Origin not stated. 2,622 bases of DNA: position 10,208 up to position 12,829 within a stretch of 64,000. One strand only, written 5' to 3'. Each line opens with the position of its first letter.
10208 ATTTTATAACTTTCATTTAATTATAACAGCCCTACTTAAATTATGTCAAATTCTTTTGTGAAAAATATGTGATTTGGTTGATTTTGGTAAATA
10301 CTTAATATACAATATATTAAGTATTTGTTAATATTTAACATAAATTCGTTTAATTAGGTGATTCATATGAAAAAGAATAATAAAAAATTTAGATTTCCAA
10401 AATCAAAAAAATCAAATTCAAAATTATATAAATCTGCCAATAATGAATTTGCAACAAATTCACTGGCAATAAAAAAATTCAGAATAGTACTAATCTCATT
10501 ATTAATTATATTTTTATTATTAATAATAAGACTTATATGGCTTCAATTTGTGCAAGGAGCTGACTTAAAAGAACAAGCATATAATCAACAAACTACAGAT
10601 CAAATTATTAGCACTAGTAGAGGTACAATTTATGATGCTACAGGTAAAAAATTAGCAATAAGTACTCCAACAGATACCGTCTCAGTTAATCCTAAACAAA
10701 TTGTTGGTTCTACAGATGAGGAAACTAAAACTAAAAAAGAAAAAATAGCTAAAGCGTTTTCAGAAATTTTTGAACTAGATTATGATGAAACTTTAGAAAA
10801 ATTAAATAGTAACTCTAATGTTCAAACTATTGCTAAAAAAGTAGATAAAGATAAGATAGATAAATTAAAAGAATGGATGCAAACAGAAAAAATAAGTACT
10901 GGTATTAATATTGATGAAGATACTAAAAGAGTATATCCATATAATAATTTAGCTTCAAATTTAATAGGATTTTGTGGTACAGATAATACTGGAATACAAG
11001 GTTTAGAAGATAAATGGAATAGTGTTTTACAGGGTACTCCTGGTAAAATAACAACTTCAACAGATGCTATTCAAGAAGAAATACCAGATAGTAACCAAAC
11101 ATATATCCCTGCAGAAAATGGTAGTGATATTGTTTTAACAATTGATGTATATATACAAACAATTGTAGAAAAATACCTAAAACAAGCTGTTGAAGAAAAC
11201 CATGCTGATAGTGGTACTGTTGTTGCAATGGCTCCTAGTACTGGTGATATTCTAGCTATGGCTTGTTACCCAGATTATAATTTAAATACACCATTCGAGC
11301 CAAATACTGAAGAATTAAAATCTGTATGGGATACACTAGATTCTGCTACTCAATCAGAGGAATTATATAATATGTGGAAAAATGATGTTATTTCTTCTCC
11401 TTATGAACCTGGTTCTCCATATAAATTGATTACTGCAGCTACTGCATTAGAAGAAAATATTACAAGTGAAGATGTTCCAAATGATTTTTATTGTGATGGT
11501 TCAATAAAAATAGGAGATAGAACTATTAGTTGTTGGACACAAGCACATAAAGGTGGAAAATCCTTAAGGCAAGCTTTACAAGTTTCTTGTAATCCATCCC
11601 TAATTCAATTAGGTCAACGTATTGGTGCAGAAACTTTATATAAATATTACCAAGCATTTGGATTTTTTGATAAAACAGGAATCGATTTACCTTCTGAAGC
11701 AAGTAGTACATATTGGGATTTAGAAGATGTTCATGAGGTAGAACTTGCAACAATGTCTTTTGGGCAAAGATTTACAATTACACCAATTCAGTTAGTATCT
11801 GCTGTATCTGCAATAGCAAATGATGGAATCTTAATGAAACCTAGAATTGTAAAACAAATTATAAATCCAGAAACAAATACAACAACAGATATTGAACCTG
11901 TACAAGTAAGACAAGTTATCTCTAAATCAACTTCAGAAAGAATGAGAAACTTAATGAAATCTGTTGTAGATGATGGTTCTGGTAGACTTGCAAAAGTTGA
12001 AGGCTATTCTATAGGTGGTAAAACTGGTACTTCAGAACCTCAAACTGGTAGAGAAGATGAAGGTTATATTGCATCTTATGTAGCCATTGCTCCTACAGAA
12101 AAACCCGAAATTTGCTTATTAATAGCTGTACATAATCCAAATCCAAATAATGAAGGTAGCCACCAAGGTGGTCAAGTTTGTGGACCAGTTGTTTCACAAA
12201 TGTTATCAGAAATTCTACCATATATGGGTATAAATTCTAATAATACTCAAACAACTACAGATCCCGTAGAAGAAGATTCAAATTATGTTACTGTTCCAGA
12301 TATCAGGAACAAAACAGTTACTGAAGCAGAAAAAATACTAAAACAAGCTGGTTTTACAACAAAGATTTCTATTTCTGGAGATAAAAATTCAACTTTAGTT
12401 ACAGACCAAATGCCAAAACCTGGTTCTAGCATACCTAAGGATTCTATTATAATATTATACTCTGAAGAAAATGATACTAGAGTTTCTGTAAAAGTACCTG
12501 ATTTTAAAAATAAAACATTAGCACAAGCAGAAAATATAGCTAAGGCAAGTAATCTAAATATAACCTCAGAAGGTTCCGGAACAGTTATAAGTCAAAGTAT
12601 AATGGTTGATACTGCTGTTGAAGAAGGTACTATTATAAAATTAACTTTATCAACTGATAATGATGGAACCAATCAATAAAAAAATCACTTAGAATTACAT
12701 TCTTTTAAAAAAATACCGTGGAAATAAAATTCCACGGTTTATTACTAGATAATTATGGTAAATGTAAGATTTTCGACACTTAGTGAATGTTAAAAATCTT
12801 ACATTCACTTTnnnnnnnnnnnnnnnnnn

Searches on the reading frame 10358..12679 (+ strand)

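Call 27: search_protein_families(library=pfam, proteins=[window:10358-12679:+])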
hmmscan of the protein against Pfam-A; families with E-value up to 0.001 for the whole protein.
window:10358-12679:+ (773 aa): 4 families
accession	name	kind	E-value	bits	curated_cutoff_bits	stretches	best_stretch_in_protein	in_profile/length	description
PF00905.27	Transpeptidase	-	1.6e-67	228.3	22.1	1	286-612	1-294/299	Penicillin binding protein transpeptidase domain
PF03793.24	PASTA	-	3.7e-24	84.9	23.2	2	711-766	1-64/64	PASTA domain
PF03717.20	PBP_dimer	-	1e-18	68.8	24.4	1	85-237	3-171/180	Penicillin-binding Protein dimerisation domain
PF21922.1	PBP_dimer_2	-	0.00048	20.8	27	0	189-231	23-64/83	Penicillin binding protein A dimerisation domain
